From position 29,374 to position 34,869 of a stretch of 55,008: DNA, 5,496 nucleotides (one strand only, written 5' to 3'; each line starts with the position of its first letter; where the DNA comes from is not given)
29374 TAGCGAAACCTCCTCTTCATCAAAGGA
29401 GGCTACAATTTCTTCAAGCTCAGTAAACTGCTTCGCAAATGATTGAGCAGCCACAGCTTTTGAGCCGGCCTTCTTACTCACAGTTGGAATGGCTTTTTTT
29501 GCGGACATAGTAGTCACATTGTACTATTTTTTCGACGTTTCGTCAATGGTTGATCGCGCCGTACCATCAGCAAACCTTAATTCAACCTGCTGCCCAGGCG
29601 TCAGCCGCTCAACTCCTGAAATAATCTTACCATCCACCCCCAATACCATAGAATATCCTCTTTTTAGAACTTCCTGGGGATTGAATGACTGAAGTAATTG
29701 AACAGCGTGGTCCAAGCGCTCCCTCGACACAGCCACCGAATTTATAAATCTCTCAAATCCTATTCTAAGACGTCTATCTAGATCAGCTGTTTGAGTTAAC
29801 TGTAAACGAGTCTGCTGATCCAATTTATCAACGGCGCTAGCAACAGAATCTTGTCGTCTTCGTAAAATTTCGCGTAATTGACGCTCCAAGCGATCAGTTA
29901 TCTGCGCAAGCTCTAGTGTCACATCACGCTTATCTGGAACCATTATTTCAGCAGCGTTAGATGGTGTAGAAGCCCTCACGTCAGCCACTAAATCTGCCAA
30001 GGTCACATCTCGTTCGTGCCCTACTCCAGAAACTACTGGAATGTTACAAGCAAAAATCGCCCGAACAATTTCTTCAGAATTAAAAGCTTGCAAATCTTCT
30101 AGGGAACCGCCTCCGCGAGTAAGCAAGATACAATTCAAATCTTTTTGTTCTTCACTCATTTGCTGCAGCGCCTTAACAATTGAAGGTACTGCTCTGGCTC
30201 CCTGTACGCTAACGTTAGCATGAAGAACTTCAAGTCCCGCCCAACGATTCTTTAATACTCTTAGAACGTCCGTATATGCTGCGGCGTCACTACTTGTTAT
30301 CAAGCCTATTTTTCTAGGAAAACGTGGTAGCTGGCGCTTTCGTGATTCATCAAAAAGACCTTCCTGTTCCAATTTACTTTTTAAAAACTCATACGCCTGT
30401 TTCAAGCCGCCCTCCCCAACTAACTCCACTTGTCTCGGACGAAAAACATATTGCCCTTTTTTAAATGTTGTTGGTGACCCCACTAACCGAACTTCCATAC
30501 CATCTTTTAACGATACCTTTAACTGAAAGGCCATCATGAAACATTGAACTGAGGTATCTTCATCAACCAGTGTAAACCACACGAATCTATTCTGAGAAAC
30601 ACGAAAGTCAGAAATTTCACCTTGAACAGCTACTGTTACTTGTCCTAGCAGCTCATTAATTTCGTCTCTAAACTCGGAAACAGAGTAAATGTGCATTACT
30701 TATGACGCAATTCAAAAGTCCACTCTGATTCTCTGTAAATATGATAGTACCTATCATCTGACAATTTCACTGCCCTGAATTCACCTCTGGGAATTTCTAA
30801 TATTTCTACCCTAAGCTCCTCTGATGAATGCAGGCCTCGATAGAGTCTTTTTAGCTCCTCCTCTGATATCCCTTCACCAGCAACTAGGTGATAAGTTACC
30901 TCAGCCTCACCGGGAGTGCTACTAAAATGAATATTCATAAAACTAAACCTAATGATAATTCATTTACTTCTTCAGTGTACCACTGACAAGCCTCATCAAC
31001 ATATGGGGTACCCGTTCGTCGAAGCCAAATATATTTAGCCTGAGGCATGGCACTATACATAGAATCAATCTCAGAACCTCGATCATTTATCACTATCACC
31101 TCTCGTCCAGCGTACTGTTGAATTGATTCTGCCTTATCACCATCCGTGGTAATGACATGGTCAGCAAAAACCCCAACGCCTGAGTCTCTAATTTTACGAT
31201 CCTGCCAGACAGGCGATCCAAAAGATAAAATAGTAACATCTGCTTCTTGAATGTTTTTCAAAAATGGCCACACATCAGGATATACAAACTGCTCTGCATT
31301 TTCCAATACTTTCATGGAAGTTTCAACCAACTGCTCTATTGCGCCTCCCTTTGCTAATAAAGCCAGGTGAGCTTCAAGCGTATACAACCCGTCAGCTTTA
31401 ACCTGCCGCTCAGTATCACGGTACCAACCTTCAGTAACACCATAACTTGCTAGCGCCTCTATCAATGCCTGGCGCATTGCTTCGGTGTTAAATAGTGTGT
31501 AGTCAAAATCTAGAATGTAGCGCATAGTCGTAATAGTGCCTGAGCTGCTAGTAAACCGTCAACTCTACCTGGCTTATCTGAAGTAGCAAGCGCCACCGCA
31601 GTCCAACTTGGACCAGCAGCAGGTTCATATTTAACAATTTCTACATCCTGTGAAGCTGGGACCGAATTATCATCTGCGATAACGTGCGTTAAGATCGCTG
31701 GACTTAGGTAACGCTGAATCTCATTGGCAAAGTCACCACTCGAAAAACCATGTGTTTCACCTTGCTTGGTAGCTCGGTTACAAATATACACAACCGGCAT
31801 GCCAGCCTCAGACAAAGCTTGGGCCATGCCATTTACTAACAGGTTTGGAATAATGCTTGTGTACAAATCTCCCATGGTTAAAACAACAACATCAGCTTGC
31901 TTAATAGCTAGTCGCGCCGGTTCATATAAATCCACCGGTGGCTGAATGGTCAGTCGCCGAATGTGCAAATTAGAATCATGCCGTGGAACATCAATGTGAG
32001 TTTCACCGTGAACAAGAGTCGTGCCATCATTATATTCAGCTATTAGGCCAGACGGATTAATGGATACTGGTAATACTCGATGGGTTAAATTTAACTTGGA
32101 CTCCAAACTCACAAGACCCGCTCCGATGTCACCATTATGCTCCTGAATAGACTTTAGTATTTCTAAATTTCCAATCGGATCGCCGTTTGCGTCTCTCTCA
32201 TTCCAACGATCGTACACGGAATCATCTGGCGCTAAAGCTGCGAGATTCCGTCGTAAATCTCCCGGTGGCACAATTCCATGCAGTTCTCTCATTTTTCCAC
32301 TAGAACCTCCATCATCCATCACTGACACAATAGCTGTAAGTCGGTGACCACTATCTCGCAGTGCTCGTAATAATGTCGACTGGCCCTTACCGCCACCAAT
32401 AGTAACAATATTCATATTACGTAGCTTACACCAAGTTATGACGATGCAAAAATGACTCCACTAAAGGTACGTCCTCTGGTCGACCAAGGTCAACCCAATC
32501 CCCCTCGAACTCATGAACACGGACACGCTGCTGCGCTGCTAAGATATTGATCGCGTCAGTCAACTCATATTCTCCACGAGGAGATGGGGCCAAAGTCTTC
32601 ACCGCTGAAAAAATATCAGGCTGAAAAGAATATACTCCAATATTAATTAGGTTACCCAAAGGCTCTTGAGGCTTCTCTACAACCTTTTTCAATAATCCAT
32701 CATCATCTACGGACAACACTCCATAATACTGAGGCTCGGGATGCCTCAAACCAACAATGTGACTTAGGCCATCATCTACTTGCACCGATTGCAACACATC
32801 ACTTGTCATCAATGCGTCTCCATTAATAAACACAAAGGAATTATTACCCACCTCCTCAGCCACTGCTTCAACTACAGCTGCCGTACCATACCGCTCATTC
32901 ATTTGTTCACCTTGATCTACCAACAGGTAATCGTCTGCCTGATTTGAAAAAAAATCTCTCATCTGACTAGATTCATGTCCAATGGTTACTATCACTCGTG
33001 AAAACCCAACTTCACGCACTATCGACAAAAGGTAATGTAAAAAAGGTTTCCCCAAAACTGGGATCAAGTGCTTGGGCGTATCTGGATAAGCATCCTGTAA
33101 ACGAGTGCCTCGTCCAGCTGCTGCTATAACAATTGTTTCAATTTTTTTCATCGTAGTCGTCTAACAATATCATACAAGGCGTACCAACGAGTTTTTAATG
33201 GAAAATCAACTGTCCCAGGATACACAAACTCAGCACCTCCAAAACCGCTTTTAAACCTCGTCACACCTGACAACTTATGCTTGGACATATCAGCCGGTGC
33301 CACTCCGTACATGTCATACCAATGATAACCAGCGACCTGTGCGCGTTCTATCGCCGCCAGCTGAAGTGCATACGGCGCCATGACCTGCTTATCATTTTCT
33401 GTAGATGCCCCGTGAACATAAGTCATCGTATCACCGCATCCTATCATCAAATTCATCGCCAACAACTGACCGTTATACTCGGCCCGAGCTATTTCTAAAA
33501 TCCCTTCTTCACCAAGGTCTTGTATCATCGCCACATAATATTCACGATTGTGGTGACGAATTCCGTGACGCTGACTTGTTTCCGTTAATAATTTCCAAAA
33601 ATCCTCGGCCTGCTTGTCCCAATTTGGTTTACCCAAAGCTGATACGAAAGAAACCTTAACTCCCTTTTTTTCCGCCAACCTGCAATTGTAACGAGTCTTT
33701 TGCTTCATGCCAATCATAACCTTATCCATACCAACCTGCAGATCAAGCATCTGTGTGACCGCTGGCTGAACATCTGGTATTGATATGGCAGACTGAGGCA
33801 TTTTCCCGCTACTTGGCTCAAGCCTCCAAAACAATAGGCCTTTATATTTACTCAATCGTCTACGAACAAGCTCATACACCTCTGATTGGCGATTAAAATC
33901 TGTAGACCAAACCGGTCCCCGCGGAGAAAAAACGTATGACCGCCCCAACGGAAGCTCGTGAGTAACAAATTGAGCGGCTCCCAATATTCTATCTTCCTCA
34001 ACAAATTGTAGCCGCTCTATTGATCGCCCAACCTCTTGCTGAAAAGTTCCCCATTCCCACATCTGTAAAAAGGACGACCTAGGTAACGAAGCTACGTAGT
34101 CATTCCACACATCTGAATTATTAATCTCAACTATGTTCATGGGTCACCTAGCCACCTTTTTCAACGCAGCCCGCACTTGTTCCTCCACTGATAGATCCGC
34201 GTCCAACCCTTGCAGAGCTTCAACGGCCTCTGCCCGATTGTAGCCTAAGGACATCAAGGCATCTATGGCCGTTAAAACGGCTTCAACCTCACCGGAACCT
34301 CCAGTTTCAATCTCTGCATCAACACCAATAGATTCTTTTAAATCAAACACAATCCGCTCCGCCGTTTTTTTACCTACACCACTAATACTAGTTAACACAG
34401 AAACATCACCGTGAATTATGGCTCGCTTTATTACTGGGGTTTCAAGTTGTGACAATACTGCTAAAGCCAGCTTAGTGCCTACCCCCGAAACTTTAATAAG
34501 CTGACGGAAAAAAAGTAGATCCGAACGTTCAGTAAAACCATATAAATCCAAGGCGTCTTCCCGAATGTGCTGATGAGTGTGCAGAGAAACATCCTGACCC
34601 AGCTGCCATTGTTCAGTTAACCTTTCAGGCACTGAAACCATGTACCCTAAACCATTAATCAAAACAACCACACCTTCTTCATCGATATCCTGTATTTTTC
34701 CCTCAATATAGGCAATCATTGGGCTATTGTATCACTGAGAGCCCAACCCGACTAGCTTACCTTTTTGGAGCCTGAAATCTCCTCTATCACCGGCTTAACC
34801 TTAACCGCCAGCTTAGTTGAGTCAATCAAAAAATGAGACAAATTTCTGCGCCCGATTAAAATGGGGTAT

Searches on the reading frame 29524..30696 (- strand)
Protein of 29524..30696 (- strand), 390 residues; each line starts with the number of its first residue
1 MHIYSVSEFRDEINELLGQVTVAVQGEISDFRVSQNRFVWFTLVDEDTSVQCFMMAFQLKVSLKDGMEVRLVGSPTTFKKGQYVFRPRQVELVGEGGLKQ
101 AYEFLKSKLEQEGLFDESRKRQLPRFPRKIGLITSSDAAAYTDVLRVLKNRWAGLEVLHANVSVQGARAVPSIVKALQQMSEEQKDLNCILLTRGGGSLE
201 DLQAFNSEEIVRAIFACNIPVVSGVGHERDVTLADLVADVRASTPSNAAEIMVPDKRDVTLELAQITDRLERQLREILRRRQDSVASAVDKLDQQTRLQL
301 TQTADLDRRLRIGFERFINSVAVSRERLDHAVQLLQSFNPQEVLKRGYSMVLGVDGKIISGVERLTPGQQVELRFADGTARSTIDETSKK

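Call 64: search_protein_families(library=pfam, proteins=[window:29524-30696:-], max_evalue=0.001)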
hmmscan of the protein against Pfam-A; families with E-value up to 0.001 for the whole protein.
window:29524-30696:- (390 aa): 3 families
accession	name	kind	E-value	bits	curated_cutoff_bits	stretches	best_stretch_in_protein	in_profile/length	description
PF02601.20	Exonuc_VII_L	-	3.1e-82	277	35.9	2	114-310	1-199/315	Exonuclease VII, large subunit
PF13742.12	tRNA_anti_2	-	4e-14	53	27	1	4-88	1-92/95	OB-fold nucleic acid binding domain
PF01336.31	tRNA_anti-codon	-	3.8e-06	27.2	27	1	22-92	1-74/75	OB-fold nucleic acid binding domain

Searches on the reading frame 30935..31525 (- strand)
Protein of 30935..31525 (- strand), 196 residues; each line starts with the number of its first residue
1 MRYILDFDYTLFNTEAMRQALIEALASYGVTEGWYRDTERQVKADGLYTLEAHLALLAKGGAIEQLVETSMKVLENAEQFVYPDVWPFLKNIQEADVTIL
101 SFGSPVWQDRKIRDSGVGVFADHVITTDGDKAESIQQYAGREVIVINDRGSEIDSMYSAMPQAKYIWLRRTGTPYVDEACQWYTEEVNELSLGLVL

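Call 64: search_protein_families(library=pfam, proteins=[window:30935-31525:-], max_evalue=0.001)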
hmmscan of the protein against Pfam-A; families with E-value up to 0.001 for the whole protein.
window:30935-31525:- (196 aa): 1 family
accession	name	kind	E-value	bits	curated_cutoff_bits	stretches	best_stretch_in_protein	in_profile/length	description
PF00702.32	Hydrolase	-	1e-05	26.4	26.4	1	4-131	5-151/191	haloacid dehalogenase-like hydrolase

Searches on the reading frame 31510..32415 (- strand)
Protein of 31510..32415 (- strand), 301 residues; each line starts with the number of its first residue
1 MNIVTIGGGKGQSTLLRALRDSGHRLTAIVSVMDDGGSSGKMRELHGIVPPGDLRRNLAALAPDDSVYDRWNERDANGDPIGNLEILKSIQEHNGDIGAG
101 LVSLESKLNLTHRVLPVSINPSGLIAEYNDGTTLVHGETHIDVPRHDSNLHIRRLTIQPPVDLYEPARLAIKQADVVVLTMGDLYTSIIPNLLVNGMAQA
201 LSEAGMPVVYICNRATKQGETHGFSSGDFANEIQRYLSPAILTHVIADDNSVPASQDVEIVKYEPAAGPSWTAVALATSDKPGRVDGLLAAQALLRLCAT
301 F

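Call 64: search_protein_families(library=pfam, proteins=[window:31510-32415:-], max_evalue=0.001)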
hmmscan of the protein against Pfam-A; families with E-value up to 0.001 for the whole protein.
window:31510-32415:- (301 aa): 1 family
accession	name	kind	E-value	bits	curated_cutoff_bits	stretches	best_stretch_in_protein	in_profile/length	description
PF01933.23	CofD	-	2.4e-60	204.6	30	1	3-255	1-257/290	2-phospho-L-lactate transferase CofD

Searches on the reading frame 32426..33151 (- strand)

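Call 64: search_protein_families(library=pfam, proteins=[window:32426-33151:-], max_evalue=0.001)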
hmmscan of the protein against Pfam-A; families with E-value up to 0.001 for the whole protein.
window:32426-33151:- (241 aa): 3 families
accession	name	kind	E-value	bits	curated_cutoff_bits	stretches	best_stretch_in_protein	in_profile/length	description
PF00483.29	NTP_transferase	-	1.3e-28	100.7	21.2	1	8-228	3-235/245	Nucleotidyl transferase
PF12804.13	NTP_transf_3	-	6.8e-10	39.8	27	1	8-122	2-106/160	MobA-like NTP transferase domain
PF01128.25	IspD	-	8.9e-05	22.8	27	1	7-109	3-97/221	2-C-methyl-D-erythritol 4-phosphate cytidylyltransferase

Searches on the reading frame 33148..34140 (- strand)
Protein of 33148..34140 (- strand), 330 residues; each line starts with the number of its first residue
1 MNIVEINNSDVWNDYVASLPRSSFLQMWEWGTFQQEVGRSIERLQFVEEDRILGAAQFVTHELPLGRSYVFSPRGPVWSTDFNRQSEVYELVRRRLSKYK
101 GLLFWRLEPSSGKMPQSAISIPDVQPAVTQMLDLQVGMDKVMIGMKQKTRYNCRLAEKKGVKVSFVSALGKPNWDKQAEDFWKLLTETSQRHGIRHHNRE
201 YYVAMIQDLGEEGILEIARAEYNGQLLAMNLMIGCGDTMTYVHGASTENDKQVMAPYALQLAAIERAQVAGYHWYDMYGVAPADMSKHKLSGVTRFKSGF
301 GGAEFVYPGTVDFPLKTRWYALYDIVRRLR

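Call 64: search_protein_families(library=pfam, proteins=[window:33148-34140:-], max_evalue=0.001)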
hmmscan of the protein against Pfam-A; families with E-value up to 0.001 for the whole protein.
window:33148-34140:- (330 aa): 2 families
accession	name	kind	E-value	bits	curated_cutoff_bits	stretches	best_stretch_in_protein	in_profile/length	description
PF02388.22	FemAB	-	2.7e-36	125.7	24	3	223-326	304-404/406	FemAB family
PF13480.13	Acetyltransf_6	-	2.1e-12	47.8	22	1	148-279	2-136/143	Acetyltransferase (GNAT) domain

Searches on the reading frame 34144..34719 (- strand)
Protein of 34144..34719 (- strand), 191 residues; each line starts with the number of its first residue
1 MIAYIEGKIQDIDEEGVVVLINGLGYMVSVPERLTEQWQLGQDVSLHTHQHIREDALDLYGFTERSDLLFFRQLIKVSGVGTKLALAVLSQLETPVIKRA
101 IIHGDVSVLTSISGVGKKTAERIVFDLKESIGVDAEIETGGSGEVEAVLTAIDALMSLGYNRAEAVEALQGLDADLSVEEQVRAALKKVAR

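Call 64: search_protein_families(library=pfam, proteins=[window:34144-34719:-], max_evalue=0.001)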
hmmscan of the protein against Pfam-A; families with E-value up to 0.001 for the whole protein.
window:34144-34719:- (191 aa): 4 families
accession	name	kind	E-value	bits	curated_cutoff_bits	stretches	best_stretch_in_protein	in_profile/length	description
PF01330.27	RuvA_N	-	1.5e-19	70.2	23.6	1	1-61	1-61/61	RuvA N terminal domain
PF14520.12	HHH_5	-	3.4e-14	53.5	27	1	71-129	1-57/57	Helix-hairpin-helix domain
PF07499.19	RuvA_C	-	6.8e-10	39.7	24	1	151-188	6-45/47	RuvA, C-terminal domain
PF00633.29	HHH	-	4.7e-07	29.8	24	0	109-123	13-27/30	Helix-hairpin-helix motif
